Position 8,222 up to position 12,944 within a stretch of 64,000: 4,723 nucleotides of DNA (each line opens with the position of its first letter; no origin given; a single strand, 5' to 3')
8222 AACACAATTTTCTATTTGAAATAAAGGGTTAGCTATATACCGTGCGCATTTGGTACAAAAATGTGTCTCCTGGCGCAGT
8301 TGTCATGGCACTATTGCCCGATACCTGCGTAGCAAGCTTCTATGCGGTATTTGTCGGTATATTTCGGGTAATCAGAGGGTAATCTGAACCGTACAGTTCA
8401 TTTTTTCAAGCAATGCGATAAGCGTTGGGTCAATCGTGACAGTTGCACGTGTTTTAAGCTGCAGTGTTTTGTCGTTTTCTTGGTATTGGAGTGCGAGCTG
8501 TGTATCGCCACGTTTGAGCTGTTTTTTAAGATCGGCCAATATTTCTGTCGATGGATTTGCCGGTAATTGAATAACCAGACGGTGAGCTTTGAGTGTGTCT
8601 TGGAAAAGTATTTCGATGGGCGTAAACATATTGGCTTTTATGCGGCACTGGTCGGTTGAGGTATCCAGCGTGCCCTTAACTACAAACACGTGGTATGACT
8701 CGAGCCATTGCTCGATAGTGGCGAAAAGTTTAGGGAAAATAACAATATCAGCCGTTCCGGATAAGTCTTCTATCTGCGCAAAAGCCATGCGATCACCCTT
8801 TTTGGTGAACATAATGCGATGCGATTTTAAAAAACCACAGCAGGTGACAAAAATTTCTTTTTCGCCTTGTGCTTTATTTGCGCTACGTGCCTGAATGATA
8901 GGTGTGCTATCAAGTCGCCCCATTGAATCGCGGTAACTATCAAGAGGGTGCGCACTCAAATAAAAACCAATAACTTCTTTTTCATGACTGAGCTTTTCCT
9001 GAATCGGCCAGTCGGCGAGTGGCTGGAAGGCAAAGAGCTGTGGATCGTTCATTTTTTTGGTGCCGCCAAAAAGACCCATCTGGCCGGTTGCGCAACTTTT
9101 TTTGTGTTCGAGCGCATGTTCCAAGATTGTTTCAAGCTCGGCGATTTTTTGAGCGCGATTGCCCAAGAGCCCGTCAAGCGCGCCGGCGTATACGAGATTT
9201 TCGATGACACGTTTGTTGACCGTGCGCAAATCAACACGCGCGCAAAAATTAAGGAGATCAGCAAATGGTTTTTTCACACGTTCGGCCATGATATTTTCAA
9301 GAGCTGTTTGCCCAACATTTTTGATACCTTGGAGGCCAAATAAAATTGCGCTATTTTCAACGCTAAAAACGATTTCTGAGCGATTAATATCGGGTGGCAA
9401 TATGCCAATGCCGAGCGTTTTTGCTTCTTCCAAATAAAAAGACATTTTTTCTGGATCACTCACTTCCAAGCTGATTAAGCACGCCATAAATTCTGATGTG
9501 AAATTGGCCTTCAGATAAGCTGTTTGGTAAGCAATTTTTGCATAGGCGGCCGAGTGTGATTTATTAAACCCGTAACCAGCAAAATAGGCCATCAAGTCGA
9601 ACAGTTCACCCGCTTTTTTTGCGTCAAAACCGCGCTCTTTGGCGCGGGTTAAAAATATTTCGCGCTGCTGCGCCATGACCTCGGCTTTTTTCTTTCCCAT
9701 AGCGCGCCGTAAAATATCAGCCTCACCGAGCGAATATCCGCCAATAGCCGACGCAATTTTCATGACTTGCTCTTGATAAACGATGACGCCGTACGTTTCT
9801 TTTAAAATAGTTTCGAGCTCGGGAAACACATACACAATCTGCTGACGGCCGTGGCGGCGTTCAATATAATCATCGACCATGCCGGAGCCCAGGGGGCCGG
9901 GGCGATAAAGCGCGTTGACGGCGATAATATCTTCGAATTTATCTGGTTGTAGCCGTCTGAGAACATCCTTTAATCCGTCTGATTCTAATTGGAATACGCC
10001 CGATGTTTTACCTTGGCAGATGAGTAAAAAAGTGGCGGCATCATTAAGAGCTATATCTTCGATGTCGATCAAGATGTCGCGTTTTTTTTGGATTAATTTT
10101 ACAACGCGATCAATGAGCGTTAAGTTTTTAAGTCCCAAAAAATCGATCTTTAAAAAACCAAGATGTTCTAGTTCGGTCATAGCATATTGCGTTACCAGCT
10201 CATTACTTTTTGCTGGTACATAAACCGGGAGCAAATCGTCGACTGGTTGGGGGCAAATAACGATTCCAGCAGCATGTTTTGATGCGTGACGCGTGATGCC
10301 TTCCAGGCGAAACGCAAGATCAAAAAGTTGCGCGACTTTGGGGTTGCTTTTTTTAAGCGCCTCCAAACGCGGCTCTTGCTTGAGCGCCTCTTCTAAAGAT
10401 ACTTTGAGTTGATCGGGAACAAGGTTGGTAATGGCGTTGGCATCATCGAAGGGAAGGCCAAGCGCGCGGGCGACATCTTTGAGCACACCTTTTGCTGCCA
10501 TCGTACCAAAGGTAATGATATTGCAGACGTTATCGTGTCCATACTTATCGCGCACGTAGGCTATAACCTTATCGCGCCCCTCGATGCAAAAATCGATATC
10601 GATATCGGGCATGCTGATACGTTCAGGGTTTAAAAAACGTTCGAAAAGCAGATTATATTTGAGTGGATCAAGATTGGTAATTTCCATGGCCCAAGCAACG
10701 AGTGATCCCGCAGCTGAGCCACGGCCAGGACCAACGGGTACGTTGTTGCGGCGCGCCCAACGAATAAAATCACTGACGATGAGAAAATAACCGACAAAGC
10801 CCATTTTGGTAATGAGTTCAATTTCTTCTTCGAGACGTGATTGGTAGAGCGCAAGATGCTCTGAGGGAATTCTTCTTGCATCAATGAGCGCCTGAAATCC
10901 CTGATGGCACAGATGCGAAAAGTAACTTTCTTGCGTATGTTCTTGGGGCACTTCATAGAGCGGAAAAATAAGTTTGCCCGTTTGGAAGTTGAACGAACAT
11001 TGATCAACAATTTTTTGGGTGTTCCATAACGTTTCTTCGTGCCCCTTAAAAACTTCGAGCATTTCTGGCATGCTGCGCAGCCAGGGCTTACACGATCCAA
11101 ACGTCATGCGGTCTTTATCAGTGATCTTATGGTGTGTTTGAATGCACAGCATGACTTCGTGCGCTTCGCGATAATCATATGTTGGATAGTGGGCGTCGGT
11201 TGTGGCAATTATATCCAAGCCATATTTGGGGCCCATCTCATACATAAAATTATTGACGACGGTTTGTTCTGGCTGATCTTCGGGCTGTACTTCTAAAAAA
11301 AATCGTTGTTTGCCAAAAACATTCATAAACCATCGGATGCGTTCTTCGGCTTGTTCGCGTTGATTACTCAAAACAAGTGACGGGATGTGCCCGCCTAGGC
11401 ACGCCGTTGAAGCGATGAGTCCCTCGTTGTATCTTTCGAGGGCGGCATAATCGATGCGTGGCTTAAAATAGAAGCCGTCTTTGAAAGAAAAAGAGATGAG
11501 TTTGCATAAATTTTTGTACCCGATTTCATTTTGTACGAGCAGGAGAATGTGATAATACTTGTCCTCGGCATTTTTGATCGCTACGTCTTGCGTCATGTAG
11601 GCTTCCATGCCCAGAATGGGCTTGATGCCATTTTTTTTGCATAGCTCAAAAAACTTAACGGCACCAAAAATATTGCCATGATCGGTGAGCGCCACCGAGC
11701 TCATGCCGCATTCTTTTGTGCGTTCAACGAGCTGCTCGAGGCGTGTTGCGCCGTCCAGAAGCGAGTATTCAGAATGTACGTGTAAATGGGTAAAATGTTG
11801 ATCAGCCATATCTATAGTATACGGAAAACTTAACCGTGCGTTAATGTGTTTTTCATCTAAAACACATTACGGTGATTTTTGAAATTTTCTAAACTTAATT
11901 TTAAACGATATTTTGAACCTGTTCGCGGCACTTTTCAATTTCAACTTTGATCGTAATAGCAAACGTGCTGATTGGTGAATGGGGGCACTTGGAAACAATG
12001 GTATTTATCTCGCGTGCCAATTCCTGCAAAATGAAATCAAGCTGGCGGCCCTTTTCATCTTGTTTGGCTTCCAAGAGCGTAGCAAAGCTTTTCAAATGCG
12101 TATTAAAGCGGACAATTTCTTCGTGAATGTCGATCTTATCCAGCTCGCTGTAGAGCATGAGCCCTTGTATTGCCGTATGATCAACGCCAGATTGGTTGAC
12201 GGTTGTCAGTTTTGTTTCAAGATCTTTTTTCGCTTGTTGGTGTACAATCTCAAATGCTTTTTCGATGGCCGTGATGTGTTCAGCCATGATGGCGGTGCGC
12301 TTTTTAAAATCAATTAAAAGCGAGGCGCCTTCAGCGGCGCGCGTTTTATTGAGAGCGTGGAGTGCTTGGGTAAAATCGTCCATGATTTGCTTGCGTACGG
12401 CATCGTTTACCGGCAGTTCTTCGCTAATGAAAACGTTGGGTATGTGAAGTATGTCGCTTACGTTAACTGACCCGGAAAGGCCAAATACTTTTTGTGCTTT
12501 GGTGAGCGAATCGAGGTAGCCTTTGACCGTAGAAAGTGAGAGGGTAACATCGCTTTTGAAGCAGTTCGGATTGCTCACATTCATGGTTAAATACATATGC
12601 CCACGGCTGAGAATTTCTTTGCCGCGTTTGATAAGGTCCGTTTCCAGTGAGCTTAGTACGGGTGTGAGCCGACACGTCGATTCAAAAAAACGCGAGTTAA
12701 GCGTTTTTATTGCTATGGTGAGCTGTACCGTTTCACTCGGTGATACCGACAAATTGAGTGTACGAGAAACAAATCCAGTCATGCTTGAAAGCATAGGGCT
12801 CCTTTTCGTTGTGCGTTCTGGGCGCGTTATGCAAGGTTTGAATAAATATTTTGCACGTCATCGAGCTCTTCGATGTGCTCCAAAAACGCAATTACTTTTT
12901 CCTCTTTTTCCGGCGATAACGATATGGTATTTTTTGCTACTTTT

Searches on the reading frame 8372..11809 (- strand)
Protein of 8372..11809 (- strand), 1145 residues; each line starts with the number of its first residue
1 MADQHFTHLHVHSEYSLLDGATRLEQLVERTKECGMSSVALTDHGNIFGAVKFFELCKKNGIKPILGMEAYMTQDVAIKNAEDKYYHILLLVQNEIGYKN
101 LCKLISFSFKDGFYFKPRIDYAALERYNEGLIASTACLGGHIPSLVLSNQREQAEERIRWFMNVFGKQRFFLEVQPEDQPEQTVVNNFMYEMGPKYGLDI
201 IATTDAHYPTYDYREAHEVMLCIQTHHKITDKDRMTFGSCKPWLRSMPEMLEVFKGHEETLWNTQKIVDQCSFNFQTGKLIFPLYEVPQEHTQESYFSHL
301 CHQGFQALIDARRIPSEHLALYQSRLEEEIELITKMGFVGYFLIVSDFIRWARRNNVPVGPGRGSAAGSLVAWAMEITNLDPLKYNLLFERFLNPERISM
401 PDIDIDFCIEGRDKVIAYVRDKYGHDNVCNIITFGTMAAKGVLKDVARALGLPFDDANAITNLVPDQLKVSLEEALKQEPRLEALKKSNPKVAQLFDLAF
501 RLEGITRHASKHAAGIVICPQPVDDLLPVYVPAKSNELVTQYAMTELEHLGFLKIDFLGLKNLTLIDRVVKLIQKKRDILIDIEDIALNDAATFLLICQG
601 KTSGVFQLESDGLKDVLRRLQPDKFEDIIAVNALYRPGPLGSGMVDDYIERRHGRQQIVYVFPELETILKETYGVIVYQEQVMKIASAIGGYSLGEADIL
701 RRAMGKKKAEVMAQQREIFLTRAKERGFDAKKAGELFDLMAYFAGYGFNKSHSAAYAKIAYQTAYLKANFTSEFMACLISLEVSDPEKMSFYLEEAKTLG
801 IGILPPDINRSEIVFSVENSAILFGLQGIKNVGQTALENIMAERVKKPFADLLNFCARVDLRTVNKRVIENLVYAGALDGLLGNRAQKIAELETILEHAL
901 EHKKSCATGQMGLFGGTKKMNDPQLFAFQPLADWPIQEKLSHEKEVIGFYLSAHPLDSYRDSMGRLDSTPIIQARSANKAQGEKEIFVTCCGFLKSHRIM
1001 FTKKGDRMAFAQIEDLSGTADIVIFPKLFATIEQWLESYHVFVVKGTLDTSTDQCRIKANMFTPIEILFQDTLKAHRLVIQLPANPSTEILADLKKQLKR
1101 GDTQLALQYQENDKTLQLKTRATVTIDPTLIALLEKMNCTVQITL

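Call 12: search_protein_families(library=ncbifam, proteins=[window:8372-11809:-], max_evalue=0.00001)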
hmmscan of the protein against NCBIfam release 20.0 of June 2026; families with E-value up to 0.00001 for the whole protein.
window:8372-11809:- (1145 aa): 14 families
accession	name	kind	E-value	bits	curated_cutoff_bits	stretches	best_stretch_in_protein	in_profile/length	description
NF004226.0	PRK05673.1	equivalog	0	1386.3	1002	1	2-1138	2-1138/1146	DNA polymerase III subunit alpha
TIGR00594.1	polc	superfamily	0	1330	434.35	1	6-1025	1-1022/1022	DNA polymerase III subunit alpha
NF005298.0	PRK06826.1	equivalog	0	1326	1260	1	4-1138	3-1143/1151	DNA polymerase III subunit alpha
NF005617.0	PRK07374.1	equivalog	0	1074.8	1653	1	6-1068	3-1083/1170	DNA polymerase III subunit alpha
NF005377.0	PRK06920.1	equivalog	0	1014.6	1806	1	5-1134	2-1095/1108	DNA polymerase III subunit alpha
NF007079.0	PRK09532.1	equivalog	6.1e-225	749.3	1525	1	6-749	3-777/876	DNA polymerase III subunit alpha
NF005516.0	PRK07135.1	equivalog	3e-204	681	1084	2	258-962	193-888/974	DNA polymerase III DnaE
NF005582.0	PRK07279.1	equivalog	2.3e-199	664.9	1279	2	239-1135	186-1024/1033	DNA polymerase III subunit alpha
NF004225.0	PRK05672.1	subfamily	9.2e-198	659.6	939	1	4-1070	4-1037/1047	error-prone DNA polymerase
NF004550.0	PRK05898.1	equivalog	6.3e-190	633.7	1182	2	200-900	137-828/971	DNA polymerase III subunit alpha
NF005616.0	PRK07373.1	equivalog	7.8e-81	271.9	646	1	744-1066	34-361/449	DNA polymerase III subunit alpha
NF001688.0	PRK00448.1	equivalog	1.4e-56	191.9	873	3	83-384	612-914/1445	PolC-type DNA polymerase III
TIGR01405.1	polC_Gram_pos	equivalog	2.1e-50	171.5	1043.45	2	84-384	379-679/1211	DNA polymerase III subunit alpha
NF041577.1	nside_bi_sphtase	equivalog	6.7e-06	25.5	400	0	8-71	5-66/276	3',5'-nucleoside bisphosphate phosphatase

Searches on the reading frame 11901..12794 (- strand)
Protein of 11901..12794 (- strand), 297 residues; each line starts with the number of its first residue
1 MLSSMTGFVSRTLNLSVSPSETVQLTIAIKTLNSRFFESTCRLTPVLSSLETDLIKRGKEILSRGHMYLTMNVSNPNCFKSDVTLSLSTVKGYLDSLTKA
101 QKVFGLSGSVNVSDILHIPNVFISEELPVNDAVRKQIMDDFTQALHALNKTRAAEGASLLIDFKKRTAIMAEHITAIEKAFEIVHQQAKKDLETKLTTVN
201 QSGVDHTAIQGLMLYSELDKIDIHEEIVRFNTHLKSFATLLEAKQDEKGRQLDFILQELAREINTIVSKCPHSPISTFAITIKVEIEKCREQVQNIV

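Call 49: search_protein_families(library=pfam, proteins=[window:11901-12794:-], max_evalue=0.001)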
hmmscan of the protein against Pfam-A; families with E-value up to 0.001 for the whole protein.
window:11901-12794:- (297 aa): 2 families
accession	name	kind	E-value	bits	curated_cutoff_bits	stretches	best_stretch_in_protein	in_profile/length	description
PF08340.16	YicC-like_C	-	3.1e-31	108.4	27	1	178-296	2-119/120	Endoribonuclease YicC-like, C-terminal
PF03755.18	YicC-like_N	-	3e-26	93.1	25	1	3-159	2-154/156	Endoribonuclease YicC-like, N-terminal region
